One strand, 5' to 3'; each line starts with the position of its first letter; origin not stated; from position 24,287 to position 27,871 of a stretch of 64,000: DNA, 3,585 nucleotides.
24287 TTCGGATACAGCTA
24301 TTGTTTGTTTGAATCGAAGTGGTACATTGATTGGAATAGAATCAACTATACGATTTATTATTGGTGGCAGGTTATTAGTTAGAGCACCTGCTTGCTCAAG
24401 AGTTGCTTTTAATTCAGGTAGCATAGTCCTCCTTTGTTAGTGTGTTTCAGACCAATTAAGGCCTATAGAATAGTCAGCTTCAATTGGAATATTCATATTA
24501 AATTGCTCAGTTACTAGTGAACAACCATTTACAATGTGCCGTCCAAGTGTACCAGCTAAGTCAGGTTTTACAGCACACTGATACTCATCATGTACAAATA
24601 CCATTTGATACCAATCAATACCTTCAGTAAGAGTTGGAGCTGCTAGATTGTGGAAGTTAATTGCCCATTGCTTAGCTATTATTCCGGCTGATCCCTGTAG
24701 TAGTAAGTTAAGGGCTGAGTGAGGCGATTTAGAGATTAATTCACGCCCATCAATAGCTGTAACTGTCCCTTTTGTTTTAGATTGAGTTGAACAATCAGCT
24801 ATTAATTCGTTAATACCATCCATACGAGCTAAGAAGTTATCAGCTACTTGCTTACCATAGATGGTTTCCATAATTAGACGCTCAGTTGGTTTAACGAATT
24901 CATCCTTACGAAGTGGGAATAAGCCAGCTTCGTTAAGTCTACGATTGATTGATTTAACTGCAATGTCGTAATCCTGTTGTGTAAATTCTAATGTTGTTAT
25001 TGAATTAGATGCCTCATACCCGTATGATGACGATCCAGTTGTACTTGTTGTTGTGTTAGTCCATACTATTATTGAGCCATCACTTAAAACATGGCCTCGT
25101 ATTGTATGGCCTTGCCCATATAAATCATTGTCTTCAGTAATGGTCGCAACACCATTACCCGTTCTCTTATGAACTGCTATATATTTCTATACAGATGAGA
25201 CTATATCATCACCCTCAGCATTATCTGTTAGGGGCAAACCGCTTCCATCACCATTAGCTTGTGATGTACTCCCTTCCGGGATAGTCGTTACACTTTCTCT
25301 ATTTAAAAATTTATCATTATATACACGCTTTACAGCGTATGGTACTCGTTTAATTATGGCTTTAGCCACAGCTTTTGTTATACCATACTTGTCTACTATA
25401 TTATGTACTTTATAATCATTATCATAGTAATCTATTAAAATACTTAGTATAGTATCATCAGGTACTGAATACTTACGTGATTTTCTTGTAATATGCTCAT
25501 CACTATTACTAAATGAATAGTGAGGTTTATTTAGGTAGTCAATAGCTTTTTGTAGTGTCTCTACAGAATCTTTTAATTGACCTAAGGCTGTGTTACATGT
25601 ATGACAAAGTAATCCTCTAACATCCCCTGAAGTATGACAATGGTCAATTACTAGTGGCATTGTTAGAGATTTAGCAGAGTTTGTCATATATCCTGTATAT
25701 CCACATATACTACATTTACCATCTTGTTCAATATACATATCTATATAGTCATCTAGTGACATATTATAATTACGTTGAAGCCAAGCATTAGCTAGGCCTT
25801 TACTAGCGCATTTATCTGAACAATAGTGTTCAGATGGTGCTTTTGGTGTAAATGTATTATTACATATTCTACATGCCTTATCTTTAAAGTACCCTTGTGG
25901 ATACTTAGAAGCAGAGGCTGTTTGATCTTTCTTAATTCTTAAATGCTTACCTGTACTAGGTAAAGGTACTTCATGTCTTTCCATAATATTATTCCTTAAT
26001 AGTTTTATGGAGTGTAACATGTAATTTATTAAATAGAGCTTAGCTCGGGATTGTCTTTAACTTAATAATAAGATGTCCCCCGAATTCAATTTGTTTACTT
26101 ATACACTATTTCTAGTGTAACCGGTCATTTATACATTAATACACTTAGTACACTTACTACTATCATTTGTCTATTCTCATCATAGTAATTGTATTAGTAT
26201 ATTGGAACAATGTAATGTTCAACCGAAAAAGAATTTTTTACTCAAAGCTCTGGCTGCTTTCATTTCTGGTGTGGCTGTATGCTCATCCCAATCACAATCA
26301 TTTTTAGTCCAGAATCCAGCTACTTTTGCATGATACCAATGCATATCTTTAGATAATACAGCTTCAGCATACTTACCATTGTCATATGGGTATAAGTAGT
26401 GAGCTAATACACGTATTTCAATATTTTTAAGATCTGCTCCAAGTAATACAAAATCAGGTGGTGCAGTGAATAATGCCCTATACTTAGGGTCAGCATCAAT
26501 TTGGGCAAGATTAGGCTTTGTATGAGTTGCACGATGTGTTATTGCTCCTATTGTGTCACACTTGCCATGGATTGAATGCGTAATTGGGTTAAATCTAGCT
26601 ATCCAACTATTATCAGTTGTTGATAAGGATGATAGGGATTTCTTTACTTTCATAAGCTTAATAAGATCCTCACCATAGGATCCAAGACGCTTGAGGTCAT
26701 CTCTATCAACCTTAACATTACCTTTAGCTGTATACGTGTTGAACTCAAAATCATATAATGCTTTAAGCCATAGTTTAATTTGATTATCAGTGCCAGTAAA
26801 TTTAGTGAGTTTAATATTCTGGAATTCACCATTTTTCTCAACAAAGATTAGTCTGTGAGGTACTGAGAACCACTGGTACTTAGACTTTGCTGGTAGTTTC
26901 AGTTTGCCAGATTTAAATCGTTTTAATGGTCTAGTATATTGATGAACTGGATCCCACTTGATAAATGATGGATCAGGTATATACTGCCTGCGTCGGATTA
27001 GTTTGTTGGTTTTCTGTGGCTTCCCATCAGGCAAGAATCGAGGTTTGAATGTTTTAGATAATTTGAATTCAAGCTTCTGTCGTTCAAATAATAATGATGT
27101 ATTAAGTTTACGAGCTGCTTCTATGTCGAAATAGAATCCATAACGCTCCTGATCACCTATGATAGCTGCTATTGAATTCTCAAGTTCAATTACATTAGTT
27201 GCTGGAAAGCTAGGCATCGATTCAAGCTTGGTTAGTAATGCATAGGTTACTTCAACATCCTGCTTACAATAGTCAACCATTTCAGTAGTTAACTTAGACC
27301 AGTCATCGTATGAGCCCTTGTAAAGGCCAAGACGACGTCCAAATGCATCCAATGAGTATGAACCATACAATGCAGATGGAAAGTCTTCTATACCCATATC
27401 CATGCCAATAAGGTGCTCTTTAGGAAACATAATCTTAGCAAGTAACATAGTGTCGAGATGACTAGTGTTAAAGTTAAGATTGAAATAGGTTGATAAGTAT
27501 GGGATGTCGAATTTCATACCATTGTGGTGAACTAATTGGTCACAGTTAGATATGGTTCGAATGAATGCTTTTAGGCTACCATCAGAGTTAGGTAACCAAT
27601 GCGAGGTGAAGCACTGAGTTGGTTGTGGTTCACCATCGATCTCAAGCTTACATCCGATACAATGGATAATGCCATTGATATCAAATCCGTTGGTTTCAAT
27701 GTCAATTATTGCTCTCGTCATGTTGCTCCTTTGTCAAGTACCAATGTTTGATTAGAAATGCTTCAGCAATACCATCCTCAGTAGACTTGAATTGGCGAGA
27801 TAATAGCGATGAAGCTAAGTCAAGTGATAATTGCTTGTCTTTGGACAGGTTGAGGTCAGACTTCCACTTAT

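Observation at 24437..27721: Family A DNA polymerase gene split within motif B by a 1.35-kb group I-like intron that carries an Endonuclease VII-type HNH gene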

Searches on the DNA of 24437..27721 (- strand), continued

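Call 15: search_rna_families(sources=[L001, L002], threshold=evalue, max_evalue=0.01, show_alignments=2)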
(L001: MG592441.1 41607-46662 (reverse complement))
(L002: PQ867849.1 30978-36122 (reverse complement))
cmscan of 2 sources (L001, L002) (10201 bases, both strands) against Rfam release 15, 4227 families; matches with E-value up to 0.01: 2.
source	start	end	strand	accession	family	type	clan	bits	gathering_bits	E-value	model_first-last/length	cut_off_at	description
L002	2369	2613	+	RF00028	Intron_gpI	Intron;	-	83.3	50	1.7e-20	1-253/253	no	Group I catalytic intron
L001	2252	2539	+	RF00028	Intron_gpI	Intron;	-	79.7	50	2e-19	1-253/253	no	Group I catalytic intron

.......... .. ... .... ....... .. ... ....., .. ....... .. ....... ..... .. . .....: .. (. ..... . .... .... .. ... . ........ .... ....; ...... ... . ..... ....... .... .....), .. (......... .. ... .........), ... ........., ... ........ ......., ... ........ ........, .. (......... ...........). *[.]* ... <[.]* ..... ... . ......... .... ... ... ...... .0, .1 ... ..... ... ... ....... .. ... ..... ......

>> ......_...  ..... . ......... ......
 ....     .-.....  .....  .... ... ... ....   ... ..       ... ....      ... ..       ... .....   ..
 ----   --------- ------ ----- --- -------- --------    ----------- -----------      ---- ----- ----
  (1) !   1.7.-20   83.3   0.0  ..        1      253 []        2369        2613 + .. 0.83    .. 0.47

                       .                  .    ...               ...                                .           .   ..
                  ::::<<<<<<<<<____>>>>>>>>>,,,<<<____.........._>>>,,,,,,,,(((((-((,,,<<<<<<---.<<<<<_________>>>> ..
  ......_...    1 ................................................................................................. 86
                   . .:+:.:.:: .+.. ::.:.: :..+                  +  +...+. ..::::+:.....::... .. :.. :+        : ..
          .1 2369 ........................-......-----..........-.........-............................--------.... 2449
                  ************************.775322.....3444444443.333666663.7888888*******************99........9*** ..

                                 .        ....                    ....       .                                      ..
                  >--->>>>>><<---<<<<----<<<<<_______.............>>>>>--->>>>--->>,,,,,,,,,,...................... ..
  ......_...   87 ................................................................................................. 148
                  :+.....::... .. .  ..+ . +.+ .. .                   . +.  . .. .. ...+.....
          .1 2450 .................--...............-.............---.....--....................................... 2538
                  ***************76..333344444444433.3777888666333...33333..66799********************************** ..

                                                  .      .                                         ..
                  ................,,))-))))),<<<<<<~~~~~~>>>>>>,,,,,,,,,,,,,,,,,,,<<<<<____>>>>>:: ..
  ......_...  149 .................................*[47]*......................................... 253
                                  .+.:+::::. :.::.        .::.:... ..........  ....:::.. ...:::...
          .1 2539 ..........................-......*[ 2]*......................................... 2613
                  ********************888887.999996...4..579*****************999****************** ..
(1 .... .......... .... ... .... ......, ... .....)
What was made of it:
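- On Group I intron (Rfam RF00028): ORF-less close relatives reach 79.7 and 83.3 bits (call 15).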

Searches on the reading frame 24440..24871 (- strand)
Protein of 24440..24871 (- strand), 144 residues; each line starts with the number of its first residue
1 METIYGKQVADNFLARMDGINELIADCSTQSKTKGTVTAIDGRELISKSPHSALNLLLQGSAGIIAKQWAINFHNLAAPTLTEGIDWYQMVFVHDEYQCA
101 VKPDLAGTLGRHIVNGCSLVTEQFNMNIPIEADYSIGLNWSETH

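Call 7: search_protein_families(library=pfam, proteins=[window:24440-24871:-], max_evalue=0.1)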
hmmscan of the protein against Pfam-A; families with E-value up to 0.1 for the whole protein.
window:24440-24871:- (144 aa): 1 family
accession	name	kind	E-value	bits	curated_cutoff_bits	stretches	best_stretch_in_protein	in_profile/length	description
PF00476.26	DNA_pol_A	-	1.9e-10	40.7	34.3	1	7-142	238-381/381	DNA polymerase family A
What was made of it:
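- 24437..25125 (-): DNA polymerase exon 2 (689 nt including the stop). It begins AU UUA UAU GGG (..Y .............) and contains motif C (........). It has no start codon of its own for its first 86 codon positions. Pfam DNA_pol_A on the C-terminal part (call 7).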
